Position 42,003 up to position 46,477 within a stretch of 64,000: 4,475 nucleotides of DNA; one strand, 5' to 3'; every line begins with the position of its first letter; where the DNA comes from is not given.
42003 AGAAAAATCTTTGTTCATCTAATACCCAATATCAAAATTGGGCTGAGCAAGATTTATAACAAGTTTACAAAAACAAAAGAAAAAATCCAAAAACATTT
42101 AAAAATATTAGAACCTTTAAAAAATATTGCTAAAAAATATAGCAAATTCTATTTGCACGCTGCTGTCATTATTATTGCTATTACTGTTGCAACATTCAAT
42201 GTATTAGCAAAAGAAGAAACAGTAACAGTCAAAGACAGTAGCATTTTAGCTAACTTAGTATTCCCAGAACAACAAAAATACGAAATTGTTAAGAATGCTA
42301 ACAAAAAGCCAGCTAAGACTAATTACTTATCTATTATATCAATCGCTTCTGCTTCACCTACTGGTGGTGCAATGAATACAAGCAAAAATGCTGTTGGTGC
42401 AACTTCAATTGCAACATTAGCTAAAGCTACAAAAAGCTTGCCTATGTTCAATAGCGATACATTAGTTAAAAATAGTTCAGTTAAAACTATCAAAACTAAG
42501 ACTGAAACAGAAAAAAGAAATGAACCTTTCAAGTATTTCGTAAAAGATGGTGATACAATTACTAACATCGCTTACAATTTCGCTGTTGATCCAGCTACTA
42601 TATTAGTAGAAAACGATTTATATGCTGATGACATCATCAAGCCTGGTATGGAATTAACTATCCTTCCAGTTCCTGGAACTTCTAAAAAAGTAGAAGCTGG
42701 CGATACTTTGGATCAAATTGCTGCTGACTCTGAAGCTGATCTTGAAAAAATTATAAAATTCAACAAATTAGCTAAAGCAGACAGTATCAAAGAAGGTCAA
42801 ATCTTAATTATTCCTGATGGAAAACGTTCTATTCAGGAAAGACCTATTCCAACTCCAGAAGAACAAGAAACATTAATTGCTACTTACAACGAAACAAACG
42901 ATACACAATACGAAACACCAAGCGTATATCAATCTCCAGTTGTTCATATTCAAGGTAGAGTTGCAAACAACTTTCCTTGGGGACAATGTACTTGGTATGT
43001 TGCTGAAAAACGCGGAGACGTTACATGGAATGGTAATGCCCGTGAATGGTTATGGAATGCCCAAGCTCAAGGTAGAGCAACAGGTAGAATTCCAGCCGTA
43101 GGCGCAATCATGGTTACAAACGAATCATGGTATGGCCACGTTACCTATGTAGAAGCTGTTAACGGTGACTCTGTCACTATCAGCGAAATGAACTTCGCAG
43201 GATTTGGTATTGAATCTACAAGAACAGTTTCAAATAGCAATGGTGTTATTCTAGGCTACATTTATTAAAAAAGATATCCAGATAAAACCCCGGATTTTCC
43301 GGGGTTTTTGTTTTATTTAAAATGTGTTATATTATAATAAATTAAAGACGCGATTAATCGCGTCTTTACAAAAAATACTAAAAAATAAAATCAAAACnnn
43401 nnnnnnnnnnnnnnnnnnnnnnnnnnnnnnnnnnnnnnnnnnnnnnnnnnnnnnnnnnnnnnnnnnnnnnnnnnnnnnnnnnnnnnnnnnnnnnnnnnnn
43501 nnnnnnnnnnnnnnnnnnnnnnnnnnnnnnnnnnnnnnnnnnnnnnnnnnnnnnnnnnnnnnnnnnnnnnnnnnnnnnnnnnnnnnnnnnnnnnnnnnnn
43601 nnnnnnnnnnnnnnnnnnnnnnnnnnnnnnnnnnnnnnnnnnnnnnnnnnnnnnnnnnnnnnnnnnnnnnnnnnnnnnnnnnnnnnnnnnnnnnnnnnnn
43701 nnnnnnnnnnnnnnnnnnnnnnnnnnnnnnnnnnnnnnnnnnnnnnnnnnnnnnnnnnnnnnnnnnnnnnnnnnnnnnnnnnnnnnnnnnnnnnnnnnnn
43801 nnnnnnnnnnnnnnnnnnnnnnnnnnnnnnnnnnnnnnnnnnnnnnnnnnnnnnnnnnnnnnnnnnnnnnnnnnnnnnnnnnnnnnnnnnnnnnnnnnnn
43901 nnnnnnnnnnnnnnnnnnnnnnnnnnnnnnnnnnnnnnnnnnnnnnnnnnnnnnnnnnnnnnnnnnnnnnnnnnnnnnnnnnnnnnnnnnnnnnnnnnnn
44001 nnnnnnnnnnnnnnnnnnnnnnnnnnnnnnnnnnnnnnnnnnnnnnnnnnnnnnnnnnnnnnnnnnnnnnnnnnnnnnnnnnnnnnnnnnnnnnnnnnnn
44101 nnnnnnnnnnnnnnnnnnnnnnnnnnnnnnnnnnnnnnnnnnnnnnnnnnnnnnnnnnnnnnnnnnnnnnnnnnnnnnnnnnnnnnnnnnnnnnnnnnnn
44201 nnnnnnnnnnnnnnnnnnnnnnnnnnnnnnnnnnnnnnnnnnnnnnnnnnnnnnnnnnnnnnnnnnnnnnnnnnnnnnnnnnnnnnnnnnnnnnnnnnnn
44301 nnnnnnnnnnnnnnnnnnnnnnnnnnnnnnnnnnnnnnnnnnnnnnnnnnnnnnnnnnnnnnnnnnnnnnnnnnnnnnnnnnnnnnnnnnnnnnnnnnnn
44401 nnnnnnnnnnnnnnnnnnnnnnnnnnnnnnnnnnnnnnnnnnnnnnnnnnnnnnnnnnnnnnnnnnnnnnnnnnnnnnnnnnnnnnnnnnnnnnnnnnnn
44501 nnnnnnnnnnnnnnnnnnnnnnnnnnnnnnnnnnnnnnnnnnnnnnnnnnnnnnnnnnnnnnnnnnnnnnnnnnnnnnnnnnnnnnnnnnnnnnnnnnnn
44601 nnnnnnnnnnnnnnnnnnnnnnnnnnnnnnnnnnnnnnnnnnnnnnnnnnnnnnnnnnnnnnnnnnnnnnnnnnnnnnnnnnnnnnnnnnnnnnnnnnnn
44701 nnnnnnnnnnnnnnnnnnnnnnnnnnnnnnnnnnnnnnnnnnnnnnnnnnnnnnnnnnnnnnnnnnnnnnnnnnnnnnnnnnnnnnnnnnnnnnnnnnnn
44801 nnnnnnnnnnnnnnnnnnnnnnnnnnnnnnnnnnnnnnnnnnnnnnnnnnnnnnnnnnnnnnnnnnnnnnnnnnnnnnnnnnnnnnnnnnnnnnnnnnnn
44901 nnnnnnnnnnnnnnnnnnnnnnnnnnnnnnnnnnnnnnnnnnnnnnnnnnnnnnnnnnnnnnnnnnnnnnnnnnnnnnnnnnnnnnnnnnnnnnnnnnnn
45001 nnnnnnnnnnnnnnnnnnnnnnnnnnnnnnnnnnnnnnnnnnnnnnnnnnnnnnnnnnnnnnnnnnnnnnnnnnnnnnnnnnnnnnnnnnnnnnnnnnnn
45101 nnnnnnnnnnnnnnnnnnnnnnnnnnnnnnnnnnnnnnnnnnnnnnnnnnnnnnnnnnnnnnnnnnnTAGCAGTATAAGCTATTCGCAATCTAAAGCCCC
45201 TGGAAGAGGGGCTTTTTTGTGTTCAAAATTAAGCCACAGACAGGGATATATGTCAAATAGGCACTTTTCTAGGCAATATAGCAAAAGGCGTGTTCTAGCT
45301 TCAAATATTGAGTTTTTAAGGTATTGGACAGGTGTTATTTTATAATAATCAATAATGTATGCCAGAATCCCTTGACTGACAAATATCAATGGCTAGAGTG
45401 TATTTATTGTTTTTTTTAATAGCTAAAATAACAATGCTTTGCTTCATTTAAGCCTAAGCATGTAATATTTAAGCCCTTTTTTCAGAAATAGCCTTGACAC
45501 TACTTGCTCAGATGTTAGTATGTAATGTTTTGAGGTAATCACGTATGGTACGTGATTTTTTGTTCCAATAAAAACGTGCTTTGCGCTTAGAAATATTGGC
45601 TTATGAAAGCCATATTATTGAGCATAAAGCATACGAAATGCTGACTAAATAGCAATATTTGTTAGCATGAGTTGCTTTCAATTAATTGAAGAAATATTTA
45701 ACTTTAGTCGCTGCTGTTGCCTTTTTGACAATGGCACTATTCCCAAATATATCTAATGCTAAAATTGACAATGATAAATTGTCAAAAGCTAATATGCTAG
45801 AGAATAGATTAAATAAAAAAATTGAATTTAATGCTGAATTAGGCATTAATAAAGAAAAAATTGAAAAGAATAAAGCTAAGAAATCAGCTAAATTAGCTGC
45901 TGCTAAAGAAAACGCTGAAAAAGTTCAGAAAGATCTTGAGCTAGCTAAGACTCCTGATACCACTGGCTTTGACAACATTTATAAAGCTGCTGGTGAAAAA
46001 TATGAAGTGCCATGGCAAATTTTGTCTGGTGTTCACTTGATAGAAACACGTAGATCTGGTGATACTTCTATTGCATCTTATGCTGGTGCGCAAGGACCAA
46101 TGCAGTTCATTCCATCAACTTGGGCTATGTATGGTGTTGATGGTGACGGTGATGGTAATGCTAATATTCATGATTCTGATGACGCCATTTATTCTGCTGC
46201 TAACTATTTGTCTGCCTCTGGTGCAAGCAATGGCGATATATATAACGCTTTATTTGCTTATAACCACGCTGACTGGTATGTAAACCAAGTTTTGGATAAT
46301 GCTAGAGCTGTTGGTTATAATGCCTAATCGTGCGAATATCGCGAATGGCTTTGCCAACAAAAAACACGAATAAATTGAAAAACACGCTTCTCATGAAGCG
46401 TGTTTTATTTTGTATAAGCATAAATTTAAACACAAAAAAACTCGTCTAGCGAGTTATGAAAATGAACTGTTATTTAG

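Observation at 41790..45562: Matched promoter-terminator leaders upstream of both peptidoglycan hydrolase genes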

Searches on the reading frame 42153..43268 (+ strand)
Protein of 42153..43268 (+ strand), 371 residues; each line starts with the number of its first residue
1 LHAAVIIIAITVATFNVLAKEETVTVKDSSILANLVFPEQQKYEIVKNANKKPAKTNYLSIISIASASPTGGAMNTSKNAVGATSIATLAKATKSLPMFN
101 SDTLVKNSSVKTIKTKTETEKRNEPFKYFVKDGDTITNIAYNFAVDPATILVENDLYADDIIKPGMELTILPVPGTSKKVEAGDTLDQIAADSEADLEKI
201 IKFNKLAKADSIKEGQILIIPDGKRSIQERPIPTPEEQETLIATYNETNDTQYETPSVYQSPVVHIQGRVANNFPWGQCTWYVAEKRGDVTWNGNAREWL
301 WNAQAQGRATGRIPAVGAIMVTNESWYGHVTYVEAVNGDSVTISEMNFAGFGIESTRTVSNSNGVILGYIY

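Call 6: search_protein_families(library=pfam, proteins=[window:42153-43268:+], max_evalue=0.01)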
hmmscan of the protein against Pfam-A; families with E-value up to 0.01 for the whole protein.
window:42153-43268:+ (371 aa): 4 families
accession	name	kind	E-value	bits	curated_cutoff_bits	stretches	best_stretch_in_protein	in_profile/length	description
PF01476.26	LysM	-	1.1e-16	61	20.9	2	130-170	3-42/43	LysM domain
PF05257.22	CHAP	-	1.2e-16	61.4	26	1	271-347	3-81/81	CHAP domain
PF23473.1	LysM3_LYK4_5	-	4.8e-09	36.6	29.3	1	128-162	5-39/48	LYK4/5 LysM3 domain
PF23446.1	LysM1_NFP_LYK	-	0.00014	23.1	36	0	134-170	16-53/60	NFP/LYK LysM1 domain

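Call 9: find_related_loci(query=window:42153-43268:+, collection=genome_contigs, flank=7000)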
Query window:42153-43268:+ (371 aa) in genome_contigs; peptide patterns used: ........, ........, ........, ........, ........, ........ (x = any residue, [..] = any of these).
224 stretches matched a pattern; 8 encode a relative of the query (tblastn E <= 1e-3); 8 distinct loci.
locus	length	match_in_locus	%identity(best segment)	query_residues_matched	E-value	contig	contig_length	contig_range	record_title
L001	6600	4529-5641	96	1-371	0e+0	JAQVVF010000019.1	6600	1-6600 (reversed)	MAG: Patescibacteria group bacterium isolate STF1_73 NODE_43113_length_6600_cov_6.276070_Sandtown_F1, whole genome shotg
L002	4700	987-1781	32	128-371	2e-35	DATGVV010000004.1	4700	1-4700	MAG TPA_asm: Chloroflexota bacterium isolate SMAG_U10565 k141_818903, whole genome shotgun sequence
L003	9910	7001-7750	35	127-371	4e-35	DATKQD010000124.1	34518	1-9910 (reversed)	MAG TPA_asm: Chloroflexota bacterium isolate SMAG_U13993 k141_1181129, whole genome shotgun sequence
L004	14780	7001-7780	33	127-371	1e-34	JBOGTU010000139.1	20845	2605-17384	MAG: Chloroflexota bacterium isolate TC-S_metabat2.bin.472 k127_945990, whole genome shotgun sequence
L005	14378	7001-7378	39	113-240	2e-19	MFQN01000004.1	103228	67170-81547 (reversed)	MAG: Candidatus Magasanikbacteria bacterium RIFCSPLOWO2_12_FULL_43_12 rifcsplowo2_12_scaffold_1198, whole genome shotgun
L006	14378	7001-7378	40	117-244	2e-19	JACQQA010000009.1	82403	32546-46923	MAG: Candidatus Magasanikbacteria bacterium isolate NC_groundwater_1321_Ag_S-0.2um_45_150 S_p2_S4_coassembly_k141_319933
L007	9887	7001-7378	39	117-244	4e-18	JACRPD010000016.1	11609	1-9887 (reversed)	MAG: Candidatus Magasanikbacteria bacterium isolate NC_groundwater_1978_Pr3_S-0.2um_44_3 scaffold_197151, whole genome s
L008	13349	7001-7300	43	130-235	7e-17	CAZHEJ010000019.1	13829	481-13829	MAG TPA_asm: uncultured Gammaproteobacteria bacterium isolate binchicken_co266_196 genome assembly, contig: NODE_7618_le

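Call 15: find_related_loci(query=window:42153-43268:+, collection=metagenome_contigs, flank=7000)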
Query window:42153-43268:+ (371 aa) in metagenome_contigs; peptide patterns used: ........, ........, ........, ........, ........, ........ (x = any residue, [..] = any of these).
523 stretches matched a pattern; 7 encode a relative of the query (tblastn E <= 1e-3); 7 distinct loci.
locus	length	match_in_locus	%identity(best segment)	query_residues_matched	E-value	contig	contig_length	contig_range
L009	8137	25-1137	94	1-371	0e+0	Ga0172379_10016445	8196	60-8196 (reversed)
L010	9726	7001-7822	36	128-371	9e-41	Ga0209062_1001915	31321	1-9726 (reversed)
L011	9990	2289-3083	34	128-371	1e-36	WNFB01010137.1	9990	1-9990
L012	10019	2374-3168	32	128-371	2e-35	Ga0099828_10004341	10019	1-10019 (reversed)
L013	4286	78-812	35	128-365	4e-35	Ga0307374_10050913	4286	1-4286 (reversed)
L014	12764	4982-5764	32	128-371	6e-34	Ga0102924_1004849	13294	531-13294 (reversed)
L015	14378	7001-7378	39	113-240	2e-19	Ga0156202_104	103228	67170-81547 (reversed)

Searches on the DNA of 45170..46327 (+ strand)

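Call 13: search_rna_families(source=window, start=45170, end=45720, threshold=evalue, max_evalue=10, show_alignments=3)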
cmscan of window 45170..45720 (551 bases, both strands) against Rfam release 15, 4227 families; matches with E-value up to 10: 6.
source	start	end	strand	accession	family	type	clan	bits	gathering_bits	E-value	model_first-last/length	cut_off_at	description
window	45186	45270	+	RF01770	rimP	Cis-reg; leader;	-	18.8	47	1.7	27-102/102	no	Gammaprotebacteria rimP leader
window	45187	45260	+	RF02900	AaHKsRNA82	Gene; sRNA;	-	17.6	51.4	7.3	1-81/81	no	Aggregatibacter sRNA 82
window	45198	45276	+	RF03731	mir-7371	Gene; miRNA;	-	17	62.6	4.2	1-59/59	no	mir-7371 microRNA precursor family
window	45429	45561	+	RF01468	rli32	Gene; sRNA;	-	16.4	100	0.62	1-147/147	no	Listeria sRNA rli32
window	45271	45365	+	RF01420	snoR113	Gene; snRNA; snoRNA; CD-box;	-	16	47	1.4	1-103/103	no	Small nucleolar RNA snoR113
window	45170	45214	+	RF02236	asX2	Gene; sRNA;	-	14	70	4.4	42-87/87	5'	Xanthomonas sRNA asX2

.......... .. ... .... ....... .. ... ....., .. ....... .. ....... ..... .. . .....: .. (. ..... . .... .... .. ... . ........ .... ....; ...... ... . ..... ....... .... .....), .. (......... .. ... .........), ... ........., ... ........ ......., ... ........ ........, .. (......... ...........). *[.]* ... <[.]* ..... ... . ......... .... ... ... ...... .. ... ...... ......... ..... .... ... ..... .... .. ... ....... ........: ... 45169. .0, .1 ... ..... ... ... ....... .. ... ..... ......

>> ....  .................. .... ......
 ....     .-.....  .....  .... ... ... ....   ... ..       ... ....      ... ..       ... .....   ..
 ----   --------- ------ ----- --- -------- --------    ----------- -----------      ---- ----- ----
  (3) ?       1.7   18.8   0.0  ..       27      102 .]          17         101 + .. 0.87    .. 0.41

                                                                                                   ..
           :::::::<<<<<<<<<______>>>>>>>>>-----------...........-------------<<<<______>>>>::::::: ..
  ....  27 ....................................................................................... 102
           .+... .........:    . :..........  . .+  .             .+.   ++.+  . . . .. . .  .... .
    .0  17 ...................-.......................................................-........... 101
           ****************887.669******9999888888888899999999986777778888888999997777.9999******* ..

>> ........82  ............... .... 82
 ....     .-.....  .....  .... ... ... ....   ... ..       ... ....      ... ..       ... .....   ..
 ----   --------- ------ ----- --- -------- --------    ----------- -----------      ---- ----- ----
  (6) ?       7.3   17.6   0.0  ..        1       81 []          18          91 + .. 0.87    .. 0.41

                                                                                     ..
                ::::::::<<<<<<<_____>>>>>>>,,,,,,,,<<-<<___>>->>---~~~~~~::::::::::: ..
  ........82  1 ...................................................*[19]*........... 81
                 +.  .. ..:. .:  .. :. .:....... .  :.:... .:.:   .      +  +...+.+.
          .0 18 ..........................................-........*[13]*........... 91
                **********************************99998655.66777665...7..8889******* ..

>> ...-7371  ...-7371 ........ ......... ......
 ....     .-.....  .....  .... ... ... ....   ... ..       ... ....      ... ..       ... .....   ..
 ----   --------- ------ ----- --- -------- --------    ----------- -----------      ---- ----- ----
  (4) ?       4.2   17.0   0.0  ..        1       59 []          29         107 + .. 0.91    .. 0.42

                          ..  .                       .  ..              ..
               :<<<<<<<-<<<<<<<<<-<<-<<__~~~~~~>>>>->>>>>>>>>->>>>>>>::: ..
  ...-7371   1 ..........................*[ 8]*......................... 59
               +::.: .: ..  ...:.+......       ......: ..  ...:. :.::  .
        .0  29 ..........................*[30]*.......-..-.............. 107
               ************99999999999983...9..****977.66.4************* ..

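Call 67: search_rna_families(source=L029, start=200, end=470, threshold=evalue, max_evalue=10)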
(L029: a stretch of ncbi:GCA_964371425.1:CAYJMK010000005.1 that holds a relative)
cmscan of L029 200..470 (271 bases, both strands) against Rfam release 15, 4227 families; matches with E-value up to 10: 1.
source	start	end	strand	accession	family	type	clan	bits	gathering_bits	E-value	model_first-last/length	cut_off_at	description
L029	403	447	+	RF03849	MIR1219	Gene; miRNA;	-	14.2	79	3.8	1-82/82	no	MIR1219 microRNA precursor family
